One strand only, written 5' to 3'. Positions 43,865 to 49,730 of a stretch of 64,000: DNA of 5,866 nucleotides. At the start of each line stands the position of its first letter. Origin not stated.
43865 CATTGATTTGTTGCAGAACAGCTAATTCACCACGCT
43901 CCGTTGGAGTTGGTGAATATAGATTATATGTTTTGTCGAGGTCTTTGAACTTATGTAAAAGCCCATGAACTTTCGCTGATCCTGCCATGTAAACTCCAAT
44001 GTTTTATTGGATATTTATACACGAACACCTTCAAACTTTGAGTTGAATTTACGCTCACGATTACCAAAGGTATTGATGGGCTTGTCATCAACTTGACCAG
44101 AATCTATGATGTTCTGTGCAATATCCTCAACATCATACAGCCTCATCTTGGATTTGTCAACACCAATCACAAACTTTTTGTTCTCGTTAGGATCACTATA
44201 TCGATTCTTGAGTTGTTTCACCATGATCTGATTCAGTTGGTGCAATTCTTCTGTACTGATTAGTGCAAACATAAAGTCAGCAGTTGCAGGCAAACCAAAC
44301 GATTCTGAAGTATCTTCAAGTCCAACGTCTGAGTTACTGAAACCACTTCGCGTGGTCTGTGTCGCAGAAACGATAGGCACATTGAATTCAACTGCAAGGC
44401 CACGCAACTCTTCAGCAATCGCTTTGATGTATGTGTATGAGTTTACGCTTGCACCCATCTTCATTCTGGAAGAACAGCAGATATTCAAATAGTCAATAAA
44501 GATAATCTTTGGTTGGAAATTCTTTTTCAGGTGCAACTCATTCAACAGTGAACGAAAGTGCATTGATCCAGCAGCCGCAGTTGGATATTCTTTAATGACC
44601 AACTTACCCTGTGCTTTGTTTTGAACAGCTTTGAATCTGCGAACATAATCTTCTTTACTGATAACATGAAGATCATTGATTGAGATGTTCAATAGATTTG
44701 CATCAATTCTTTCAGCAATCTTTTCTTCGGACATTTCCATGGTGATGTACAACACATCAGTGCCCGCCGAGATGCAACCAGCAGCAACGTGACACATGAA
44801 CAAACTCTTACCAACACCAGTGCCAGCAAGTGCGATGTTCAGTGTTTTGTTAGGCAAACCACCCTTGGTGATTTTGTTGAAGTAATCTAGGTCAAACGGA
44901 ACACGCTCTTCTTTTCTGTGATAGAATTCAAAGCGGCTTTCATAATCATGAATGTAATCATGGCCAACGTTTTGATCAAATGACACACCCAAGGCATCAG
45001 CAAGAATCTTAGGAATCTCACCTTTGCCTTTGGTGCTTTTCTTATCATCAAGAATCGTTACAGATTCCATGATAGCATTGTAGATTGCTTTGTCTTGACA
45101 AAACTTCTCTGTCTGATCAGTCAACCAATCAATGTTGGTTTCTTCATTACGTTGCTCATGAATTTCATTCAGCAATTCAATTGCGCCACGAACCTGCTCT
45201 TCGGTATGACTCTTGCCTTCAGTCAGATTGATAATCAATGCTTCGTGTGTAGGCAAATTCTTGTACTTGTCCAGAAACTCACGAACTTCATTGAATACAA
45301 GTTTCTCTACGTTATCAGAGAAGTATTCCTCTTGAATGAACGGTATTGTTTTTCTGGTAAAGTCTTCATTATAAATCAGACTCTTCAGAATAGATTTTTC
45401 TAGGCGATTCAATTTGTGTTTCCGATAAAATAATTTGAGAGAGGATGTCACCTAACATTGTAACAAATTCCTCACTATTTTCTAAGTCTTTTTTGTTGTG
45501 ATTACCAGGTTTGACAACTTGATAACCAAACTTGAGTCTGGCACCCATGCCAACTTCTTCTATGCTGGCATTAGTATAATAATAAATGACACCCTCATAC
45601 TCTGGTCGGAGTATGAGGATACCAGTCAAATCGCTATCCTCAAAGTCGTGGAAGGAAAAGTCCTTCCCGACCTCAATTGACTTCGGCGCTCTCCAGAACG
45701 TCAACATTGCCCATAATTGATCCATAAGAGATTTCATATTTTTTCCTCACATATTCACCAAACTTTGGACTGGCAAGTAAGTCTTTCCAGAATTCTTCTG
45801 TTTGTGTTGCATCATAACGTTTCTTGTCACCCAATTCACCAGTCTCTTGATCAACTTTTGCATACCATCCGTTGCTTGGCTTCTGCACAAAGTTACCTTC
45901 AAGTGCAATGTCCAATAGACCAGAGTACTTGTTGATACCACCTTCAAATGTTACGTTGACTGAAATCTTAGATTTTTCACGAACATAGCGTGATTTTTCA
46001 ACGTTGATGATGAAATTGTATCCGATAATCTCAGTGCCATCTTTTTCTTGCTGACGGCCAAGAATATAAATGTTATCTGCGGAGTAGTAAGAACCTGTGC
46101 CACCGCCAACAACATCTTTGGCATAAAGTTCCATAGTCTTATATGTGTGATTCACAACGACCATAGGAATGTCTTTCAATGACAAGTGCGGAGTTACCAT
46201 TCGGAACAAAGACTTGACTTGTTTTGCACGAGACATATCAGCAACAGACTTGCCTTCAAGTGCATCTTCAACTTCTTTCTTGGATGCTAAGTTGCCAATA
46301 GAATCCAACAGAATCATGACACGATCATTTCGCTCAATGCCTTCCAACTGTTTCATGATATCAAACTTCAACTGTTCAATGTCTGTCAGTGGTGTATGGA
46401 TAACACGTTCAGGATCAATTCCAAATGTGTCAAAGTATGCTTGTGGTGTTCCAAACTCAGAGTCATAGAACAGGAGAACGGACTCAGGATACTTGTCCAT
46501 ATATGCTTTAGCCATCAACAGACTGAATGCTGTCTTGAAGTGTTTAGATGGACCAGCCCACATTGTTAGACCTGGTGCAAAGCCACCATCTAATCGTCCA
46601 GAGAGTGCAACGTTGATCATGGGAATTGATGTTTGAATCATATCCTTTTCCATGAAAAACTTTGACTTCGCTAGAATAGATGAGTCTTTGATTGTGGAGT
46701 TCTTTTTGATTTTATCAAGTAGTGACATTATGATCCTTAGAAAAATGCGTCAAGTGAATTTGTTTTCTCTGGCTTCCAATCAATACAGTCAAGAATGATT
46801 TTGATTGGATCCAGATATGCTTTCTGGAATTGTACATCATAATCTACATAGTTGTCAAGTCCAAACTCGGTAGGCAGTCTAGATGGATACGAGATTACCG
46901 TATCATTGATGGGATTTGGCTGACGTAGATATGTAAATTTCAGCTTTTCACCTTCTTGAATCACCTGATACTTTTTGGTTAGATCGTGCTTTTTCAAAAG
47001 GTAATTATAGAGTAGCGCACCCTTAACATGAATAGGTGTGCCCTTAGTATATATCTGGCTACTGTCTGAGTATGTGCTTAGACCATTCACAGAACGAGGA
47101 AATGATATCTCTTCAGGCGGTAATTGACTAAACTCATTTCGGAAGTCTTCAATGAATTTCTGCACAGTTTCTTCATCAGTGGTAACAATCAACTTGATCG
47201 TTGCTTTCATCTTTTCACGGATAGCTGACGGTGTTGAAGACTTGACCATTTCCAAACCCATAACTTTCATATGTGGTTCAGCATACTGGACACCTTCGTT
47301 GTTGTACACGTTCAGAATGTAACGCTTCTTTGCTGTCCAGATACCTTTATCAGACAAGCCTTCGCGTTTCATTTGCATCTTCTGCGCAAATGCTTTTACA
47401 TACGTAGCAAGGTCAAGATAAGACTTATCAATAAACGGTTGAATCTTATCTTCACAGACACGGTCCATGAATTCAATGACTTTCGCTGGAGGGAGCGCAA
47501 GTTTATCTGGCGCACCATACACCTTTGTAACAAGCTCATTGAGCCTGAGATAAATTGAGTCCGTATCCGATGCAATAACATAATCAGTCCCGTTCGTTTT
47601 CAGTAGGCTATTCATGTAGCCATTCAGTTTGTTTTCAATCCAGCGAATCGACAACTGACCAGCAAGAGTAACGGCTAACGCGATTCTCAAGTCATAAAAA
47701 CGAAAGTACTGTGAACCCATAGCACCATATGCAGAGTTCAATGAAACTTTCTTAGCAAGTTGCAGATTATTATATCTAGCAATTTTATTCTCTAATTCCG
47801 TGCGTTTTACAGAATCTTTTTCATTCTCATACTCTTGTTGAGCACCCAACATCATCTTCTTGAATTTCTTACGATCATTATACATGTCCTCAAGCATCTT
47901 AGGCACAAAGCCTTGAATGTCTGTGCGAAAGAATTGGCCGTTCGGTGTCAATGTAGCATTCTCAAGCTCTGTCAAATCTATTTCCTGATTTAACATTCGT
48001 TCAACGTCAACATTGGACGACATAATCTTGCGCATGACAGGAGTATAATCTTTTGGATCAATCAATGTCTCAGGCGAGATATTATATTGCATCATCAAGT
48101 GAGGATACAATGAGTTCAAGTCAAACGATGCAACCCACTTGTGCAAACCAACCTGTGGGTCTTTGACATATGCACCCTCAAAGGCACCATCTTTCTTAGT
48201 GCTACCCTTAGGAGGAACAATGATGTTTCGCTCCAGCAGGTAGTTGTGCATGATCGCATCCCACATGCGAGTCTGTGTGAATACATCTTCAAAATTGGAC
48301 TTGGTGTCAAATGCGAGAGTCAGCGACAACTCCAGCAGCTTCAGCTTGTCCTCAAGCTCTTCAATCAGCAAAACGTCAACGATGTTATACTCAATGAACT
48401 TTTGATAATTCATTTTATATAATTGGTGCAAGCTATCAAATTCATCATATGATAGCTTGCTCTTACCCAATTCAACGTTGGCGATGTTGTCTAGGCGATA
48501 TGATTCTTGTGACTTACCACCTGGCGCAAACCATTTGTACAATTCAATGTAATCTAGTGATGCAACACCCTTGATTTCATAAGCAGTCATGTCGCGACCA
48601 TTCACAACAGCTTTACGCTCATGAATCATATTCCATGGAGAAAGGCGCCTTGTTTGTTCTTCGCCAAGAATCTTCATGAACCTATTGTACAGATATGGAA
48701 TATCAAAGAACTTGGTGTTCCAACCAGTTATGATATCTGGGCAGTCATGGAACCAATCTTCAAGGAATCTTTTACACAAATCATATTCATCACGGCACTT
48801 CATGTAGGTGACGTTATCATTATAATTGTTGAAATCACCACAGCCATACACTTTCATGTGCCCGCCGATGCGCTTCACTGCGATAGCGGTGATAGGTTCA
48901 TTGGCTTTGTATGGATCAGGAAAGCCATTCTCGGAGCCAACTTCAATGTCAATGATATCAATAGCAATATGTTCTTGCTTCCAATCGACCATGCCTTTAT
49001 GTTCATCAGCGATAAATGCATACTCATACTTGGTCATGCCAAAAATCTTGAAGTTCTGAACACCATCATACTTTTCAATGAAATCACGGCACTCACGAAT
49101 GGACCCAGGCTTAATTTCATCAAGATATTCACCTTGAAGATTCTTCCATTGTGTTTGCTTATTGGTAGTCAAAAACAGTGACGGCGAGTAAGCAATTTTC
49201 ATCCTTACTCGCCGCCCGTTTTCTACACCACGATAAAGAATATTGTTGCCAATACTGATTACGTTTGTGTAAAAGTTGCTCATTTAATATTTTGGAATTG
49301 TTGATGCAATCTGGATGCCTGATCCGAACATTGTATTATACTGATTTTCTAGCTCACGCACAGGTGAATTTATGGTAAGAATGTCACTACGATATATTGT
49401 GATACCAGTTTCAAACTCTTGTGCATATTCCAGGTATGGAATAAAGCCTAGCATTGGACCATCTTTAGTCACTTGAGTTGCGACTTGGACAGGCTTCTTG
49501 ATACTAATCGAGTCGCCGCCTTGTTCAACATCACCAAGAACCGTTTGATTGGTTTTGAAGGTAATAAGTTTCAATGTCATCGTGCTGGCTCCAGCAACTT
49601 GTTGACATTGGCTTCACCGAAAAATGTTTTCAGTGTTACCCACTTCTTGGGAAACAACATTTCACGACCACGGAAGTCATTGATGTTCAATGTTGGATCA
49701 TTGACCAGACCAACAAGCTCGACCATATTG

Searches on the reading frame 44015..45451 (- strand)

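Call 69: search_protein_families(library=phrogs, proteins=[window:44015-45451:-], max_evalue=0.00001)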
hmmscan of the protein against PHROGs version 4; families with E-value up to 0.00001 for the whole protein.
window:44015-45451:- (478 aa): 3 families
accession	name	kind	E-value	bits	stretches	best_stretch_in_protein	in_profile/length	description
phrog_19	-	DNA, RNA and nucleotide metabolism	1.1e-121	408.7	1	17-463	163-595/621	DnaB-like replicative helicase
phrog_239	-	DNA, RNA and nucleotide metabolism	1.3e-22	81.6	1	175-443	332-601/801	DNA primase/helicase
phrog_243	-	DNA, RNA and nucleotide metabolism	1.6e-14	54.5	1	199-442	32-269/273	DnaB-like replicative helicase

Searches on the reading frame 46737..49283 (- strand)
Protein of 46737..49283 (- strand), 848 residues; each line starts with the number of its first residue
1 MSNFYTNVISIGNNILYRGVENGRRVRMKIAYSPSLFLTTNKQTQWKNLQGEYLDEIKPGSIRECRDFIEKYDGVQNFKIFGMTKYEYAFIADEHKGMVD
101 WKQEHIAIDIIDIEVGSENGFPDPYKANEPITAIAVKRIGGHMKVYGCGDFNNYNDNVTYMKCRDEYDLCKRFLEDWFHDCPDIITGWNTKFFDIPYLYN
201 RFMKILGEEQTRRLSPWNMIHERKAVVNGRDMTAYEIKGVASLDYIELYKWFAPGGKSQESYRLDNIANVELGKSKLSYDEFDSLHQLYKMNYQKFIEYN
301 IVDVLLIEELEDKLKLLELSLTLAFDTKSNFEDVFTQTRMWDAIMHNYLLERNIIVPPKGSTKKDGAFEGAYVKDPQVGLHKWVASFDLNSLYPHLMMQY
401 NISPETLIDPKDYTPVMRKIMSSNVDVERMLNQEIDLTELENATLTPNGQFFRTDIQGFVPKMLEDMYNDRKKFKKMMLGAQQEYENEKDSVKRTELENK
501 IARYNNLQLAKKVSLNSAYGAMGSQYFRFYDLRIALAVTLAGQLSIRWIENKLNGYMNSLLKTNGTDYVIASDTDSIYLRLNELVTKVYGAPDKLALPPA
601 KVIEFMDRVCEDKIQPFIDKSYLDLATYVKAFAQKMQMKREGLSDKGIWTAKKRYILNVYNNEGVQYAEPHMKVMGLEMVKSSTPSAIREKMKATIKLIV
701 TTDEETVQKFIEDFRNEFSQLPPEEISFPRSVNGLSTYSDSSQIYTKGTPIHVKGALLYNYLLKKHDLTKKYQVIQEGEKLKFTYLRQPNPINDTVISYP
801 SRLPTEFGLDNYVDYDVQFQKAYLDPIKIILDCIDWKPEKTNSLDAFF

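Call 14: search_dna_similar(query=window:46737-49283:-, collection=phages, mode=protein, max_rows=15, max_evalue=1e-20)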
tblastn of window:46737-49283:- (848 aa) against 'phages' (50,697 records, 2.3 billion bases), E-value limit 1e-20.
Records with a match: 2496; places in all: 2599; records where one place covers at least 80% of the query: 2334.
Best place of each record, by identity: <60% 2496.
By first word of the organism name: Escherichia 641; Synechococcus 377; Klebsiella 323; Salmonella 191; Vibrio 135; Aeromonas 92; Shigella 89; Acinetobacter 73; Cyanophage 61; Enterobacter 59; and 56 more.
By host as written in the record: - 456; Escherichia coli 270; Klebsiella pneumoniae 110; Synechococcus 107; Synechococcus sp. 38; Aeromonas salmonicida 38; Escherichia coli O157:H7 35; Salmonella enterica 30; and 541 more.
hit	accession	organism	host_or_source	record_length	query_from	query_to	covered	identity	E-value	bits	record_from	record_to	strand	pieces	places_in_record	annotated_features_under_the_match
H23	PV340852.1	Synechococcus phage Sf-CH5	Synechococcus sp. WH8102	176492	4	848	100%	51.4%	0e+0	851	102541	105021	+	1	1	DNA polymerase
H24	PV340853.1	Synechococcus phage Sf-CH8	Synechococcus sp. WH8102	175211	4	848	100%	51.4%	0e+0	851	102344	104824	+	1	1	DNA polymerase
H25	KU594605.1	Cyanophage S-RIM50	Synechococcus sp.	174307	1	848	100%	50.7%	0e+0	848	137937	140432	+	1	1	DNA polymerase | hypothetical protein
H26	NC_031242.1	Cyanophage S-RIM50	Synechococcus sp.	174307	1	848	100%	50.7%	0e+0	848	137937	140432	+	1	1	DNA polymerase | hypothetical protein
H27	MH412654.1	Synechococcus phage S-T4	Synechococcus sp. WH 7803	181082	4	848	100%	50.6%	0e+0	853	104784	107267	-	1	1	DNA polymerase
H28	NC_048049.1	Synechococcus phage S-T4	Synechococcus sp. WH 7803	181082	4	848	100%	50.6%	0e+0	853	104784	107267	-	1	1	DNA polymerase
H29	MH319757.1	Marine virus AG-345-O18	single cell amplified by WGA-X; seawater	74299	4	848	100%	50.5%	0e+0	837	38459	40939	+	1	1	record has no annotation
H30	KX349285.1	Synechococcus phage S-RIM8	Synechococcus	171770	1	848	100%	50.0%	0e+0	833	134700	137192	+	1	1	DNA polymerase | hypothetical protein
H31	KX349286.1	Synechococcus phage S-RIM8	Synechococcus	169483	1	848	100%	50.0%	0e+0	833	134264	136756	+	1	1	DNA polymerase | hypothetical protein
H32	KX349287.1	Synechococcus phage S-RIM8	Synechococcus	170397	1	848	100%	50.0%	0e+0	833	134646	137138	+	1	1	DNA polymerase | hypothetical protein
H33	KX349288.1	Synechococcus phage S-RIM8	Synechococcus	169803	1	848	100%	50.0%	0e+0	833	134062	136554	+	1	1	DNA polymerase | hypothetical protein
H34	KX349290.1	Synechococcus phage S-RIM8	Synechococcus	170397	1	848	100%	50.0%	0e+0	833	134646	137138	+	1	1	DNA polymerase | hypothetical protein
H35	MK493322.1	Synechococcus phage S-RIM8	Synechococcus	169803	1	848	100%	50.0%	0e+0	833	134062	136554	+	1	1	DNA polymerase | hypothetical protein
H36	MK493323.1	Synechococcus phage S-RIM8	Synechococcus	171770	1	848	100%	50.0%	0e+0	833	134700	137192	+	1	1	DNA polymerase | hypothetical protein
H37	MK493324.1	Synechococcus phage S-RIM8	Synechococcus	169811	1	848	100%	50.0%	0e+0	833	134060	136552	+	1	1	DNA polymerase | hypothetical protein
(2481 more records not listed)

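Call 33: search_protein_families(library=phrogs, proteins=[window:46737-49283:-], max_evalue=0.0001)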
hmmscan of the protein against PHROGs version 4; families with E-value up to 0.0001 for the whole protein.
window:46737-49283:- (848 aa): 8 families
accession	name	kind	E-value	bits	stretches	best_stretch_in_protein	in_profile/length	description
phrog_262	-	DNA, RNA and nucleotide metabolism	0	1049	1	1-848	6-851/856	DNA polymerase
phrog_2062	-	DNA, RNA and nucleotide metabolism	9.3e-146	487.3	1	1-495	1-499/502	DNA polymerase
phrog_1918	-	DNA, RNA and nucleotide metabolism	1.4e-133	446.7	1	486-848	17-380/382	DNA polymerase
phrog_27191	-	DNA, RNA and nucleotide metabolism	4.6e-23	83.1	1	492-578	29-113/230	DNA polymerase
phrog_3011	-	DNA, RNA and nucleotide metabolism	1.3e-14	54.8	1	243-376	322-466/576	DNA polymerase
phrog_2927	-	DNA, RNA and nucleotide metabolism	4.8e-10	39.5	1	568-702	398-531/710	DNA polymerase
phrog_15725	-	DNA, RNA and nucleotide metabolism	3.6e-09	37.9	0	384-412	8-36/159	DNA polymerase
phrog_1252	-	DNA, RNA and nucleotide metabolism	1.8e-07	31.1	1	385-557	352-449/663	DNA polymerase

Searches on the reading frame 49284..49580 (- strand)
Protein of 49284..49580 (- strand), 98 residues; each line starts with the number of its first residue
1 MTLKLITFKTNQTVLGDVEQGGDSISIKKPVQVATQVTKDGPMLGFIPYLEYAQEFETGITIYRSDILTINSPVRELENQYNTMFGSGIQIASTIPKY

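Call 33: search_protein_families(library=phrogs, proteins=[window:49284-49580:-], max_evalue=0.0001)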
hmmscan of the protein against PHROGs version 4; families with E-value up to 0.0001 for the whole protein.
window:49284-49580:- (98 aa): 2 families
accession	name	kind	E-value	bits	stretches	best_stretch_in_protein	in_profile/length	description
phrog_527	-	unknown function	4.6e-12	47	1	1-89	2-87/97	-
phrog_483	-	unknown function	8.8e-07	29.6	1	1-84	3-79/82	-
